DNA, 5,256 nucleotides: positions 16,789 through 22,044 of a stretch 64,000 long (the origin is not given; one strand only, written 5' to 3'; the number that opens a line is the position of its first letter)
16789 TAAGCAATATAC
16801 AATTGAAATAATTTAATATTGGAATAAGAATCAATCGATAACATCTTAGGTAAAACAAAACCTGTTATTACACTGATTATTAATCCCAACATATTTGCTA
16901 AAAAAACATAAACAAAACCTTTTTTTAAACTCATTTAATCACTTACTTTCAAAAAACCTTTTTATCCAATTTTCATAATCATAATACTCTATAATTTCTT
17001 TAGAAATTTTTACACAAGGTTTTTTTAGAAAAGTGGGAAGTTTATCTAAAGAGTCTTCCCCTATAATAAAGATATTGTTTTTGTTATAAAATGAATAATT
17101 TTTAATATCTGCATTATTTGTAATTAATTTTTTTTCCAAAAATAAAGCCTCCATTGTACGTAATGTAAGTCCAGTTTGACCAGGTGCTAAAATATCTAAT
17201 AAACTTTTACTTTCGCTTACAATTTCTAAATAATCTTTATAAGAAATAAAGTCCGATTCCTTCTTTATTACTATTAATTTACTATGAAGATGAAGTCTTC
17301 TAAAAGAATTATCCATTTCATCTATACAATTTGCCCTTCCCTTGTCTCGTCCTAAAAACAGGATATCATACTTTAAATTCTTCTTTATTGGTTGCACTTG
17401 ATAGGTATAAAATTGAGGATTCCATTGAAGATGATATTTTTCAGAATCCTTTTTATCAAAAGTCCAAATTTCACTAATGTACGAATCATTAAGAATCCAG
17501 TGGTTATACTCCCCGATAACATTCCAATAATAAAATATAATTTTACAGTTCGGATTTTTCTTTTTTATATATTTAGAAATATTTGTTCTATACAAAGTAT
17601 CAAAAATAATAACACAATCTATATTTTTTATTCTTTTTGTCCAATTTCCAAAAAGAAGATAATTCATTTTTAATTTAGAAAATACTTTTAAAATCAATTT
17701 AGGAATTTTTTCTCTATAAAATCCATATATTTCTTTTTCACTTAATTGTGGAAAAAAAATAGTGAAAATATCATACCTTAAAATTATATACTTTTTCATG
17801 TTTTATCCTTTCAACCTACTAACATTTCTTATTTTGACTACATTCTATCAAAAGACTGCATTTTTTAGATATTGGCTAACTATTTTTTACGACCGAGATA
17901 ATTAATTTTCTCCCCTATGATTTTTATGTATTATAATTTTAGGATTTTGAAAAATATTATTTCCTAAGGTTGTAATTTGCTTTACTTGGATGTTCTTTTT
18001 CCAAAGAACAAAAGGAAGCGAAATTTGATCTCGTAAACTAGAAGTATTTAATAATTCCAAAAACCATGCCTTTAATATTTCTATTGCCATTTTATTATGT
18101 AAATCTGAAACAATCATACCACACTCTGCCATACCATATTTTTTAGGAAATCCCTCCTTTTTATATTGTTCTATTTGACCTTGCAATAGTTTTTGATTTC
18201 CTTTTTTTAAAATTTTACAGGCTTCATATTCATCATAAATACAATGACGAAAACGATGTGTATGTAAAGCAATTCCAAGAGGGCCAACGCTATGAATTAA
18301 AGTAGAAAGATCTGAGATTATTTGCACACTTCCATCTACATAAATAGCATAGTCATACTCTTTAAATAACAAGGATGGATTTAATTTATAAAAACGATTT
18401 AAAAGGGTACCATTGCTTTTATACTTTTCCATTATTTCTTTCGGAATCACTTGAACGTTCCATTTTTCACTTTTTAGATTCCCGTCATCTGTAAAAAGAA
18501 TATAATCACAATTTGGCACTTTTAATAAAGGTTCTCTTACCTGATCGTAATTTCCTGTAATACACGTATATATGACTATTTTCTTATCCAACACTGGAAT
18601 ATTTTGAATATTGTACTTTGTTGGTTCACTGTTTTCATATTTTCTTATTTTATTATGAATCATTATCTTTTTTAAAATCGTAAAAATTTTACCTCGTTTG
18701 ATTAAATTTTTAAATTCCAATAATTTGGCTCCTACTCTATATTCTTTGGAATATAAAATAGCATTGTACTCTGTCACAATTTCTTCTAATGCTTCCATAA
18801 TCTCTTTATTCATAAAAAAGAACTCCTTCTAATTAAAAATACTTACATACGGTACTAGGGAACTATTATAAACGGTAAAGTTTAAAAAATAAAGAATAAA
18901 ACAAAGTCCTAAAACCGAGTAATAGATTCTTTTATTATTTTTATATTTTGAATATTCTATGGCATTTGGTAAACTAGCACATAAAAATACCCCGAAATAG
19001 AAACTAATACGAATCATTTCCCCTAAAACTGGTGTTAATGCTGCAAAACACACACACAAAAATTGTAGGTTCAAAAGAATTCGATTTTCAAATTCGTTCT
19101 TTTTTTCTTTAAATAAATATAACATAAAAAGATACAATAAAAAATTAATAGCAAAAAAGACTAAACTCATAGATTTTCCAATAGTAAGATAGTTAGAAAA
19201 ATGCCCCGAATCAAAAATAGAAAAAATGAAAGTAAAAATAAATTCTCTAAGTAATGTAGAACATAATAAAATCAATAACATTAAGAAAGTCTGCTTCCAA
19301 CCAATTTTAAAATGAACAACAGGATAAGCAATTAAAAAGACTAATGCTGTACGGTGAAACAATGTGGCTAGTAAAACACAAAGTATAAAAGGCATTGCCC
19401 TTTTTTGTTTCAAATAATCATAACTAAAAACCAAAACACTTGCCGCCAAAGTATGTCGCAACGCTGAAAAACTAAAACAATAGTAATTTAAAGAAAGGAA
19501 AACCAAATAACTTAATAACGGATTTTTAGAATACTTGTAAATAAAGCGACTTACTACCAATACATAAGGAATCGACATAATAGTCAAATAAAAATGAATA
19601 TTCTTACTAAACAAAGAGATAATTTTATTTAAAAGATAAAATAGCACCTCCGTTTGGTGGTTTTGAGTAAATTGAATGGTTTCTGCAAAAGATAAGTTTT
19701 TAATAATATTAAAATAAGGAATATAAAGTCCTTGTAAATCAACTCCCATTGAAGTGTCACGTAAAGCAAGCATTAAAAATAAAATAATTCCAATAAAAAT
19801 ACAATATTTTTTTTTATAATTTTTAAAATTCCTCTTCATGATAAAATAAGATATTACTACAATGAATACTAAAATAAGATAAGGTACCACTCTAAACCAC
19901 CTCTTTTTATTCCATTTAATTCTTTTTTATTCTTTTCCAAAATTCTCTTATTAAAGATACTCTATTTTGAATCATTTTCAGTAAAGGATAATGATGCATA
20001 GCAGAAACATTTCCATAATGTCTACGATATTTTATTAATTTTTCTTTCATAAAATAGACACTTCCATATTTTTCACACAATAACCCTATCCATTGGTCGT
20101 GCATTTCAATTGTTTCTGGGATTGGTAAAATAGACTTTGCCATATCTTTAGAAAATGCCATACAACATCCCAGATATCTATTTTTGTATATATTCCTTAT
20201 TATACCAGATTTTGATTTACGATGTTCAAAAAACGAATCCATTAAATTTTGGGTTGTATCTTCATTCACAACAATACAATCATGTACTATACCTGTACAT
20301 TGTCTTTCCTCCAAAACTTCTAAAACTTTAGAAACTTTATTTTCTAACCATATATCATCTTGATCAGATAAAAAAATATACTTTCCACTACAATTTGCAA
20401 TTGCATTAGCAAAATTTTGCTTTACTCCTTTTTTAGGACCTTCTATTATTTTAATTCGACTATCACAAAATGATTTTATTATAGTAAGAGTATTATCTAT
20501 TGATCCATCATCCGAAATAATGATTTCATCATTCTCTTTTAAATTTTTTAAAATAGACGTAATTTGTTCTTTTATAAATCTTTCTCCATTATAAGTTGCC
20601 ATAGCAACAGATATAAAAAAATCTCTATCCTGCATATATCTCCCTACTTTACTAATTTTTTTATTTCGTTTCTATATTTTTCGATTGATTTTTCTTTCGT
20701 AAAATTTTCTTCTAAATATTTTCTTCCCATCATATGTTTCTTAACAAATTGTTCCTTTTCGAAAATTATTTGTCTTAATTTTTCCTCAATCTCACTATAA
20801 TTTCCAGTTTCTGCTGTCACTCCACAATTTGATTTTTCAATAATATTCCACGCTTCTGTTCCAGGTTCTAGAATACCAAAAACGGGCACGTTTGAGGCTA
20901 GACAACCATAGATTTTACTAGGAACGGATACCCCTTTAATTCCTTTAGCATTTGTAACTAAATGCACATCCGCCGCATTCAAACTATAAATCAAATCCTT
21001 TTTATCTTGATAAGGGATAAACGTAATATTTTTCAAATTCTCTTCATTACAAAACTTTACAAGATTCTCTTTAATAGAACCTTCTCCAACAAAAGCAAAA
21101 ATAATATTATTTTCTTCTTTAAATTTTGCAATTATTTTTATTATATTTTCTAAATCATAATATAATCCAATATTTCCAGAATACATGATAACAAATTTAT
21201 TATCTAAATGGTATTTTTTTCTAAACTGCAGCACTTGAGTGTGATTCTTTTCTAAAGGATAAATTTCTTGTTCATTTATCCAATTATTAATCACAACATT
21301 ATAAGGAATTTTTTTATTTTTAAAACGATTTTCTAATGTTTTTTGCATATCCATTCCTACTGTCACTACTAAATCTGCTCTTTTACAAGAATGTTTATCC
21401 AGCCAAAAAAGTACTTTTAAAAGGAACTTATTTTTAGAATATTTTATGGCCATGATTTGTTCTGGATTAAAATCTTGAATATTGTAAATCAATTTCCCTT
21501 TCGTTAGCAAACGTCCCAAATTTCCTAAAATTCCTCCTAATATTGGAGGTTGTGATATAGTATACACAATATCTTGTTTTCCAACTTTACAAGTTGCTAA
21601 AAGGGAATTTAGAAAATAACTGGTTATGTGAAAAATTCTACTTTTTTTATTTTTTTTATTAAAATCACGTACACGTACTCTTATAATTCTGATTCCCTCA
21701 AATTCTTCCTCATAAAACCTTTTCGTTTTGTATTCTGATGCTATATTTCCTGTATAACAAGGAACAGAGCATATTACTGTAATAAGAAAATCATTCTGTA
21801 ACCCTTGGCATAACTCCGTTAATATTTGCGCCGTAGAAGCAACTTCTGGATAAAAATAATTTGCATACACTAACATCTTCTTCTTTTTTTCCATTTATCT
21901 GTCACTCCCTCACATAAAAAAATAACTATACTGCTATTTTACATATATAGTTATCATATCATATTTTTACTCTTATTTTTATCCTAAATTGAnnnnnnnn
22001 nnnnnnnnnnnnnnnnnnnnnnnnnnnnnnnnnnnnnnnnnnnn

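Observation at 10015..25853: About 16 kb block including a complete capsule/EPS locus inserted between the two class-B PBP genes of the dcw cluster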

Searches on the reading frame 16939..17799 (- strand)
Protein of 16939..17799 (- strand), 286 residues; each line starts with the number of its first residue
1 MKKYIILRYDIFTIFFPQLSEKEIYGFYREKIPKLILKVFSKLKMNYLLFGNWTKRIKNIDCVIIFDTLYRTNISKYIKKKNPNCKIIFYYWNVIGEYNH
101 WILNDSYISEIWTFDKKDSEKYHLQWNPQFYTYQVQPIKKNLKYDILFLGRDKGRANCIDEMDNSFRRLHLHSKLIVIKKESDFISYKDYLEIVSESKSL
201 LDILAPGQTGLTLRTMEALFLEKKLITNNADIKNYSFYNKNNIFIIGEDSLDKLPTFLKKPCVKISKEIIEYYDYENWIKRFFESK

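Call 3: search_protein_families(library=pfam, proteins=[window:16939-17799:-])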
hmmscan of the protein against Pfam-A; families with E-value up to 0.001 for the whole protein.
window:16939-17799:- (286 aa): 0 families

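Call 10: search_protein_families(library=pfam, proteins=[window:16939-17799:-], max_evalue=0.1)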
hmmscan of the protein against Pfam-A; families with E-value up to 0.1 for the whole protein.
window:16939-17799:- (286 aa): 1 family
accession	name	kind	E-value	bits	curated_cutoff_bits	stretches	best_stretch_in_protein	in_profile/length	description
PF24942.1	Fn3_Dep-1_1st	-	0.066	13.7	26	0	80-161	7-88/96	Dep-1 first Fn3-like domain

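Call 49: search_solved_structures(query=window:16939-17799:-, max_evalue=1)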
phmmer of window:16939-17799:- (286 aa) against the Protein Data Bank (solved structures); distinct sequences matched with E-value up to 1: 0.

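Call 54: search_protein_families(library=pfam, proteins=[window:16939-17799:-], max_evalue=0.1)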
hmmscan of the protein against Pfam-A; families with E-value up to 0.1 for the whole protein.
window:16939-17799:- (286 aa): 1 family
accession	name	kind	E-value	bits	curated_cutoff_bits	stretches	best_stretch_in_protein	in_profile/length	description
PF24942.1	Fn3_Dep-1_1st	-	0.066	13.7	26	0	80-161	7-88/96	Dep-1 first Fn3-like domain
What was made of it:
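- Checked: The 'GT-B-like' label for 16939-17799 has no support; there is no Pfam or PDB sequence match (calls 3, 49, 54).
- Tried and rejected: The unassigned protein at 16939-17799 has no Pfam or PDB match (calls 3, 49, 54), so 'GT-B-like' could not be confirmed.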

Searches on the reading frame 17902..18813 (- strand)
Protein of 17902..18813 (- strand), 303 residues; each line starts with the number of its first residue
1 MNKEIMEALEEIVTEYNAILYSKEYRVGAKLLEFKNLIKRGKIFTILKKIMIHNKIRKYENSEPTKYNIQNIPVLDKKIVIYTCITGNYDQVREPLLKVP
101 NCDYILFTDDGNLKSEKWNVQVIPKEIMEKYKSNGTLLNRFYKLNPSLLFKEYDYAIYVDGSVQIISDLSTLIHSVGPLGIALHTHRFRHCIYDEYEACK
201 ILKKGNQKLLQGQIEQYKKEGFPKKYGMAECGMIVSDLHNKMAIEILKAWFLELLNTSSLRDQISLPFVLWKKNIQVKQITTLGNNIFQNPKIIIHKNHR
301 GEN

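Call 3: search_protein_families(library=pfam, proteins=[window:17902-18813:-])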
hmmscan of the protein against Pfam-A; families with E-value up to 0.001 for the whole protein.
window:17902-18813:- (303 aa): 1 family
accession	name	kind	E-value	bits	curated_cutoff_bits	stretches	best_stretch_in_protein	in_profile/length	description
PF04765.19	TOD1_MUCI70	-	1.4e-15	57.8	21.4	1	37-279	26-295/314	TOD1/MUCI70, glycosyltransferase-like domain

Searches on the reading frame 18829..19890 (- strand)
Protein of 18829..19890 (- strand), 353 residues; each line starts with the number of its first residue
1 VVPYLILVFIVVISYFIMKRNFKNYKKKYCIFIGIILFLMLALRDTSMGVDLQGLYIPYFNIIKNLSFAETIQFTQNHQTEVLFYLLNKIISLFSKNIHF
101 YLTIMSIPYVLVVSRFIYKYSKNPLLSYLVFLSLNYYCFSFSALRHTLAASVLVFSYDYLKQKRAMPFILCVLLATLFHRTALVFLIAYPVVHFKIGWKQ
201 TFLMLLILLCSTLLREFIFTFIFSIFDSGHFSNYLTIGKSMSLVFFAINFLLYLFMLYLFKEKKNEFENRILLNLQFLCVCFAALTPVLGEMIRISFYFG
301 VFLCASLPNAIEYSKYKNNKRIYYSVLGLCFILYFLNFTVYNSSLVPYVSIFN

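Call 3: search_protein_families(library=pfam, proteins=[window:18829-19890:-])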
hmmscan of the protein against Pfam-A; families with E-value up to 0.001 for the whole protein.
window:18829-19890:- (353 aa): 1 family
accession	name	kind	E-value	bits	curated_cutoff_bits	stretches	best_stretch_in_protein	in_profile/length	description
PF14897.12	EpsG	-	3.6e-47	161.5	30.1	1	29-349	3-325/326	EpsG family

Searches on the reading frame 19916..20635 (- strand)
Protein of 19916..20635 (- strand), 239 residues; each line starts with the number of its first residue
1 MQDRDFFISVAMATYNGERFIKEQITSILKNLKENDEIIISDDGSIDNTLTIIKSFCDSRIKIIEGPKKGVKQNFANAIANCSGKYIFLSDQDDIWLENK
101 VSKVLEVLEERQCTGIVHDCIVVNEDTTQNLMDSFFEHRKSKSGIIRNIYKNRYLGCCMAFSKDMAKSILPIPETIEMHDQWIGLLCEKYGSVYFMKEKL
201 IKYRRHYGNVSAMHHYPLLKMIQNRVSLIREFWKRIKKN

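Call 4: search_protein_families(library=pfam, proteins=[window:19916-20635:-])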
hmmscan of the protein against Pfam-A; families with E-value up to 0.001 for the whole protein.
window:19916-20635:- (239 aa): 3 families
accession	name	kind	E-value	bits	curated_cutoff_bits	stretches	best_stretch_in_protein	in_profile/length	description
PF00535.33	Glycos_transf_2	-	7.2e-28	98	23.3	1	9-166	1-164/168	Glycosyl transferase family 2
PF10111.15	Glyco_tranf_2_2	-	4.3e-09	36.7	27.3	1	14-131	8-134/276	Glycosyltransferase like family 2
PF13641.12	Glyco_tranf_2_3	-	5.1e-08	33.6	27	1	8-170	3-175/230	Glycosyltransferase like family 2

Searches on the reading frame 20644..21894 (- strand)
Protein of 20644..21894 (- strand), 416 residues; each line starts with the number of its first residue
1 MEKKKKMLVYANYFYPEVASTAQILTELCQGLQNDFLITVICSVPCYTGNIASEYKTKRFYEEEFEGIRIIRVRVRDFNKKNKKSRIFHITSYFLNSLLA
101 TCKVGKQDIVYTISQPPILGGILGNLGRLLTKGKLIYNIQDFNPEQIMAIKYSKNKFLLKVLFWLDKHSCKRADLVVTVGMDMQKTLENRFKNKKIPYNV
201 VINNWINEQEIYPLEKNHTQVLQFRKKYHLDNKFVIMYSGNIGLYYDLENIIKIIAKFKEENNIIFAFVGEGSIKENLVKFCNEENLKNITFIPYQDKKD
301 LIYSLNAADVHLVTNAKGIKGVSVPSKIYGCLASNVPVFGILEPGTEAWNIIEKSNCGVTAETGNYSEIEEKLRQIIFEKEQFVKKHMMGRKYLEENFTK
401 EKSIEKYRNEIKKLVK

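Call 4: search_protein_families(library=pfam, proteins=[window:20644-21894:-])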
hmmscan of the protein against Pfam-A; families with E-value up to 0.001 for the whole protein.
window:20644-21894:- (416 aa): 3 families
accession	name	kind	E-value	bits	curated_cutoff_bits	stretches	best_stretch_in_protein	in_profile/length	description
PF00534.26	Glycos_transf_1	-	2.5e-11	43.8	26.4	1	225-380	6-159/172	Glycosyl transferases group 1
PF13692.12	Glyco_trans_1_4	-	1.9e-05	25.4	27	1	235-376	3-139/142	Glycosyl transferases group 1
PF13439.12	Glyco_transf_4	-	0.00053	20.5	28.5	1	26-206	9-166/170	Glycosyltransferase Family 4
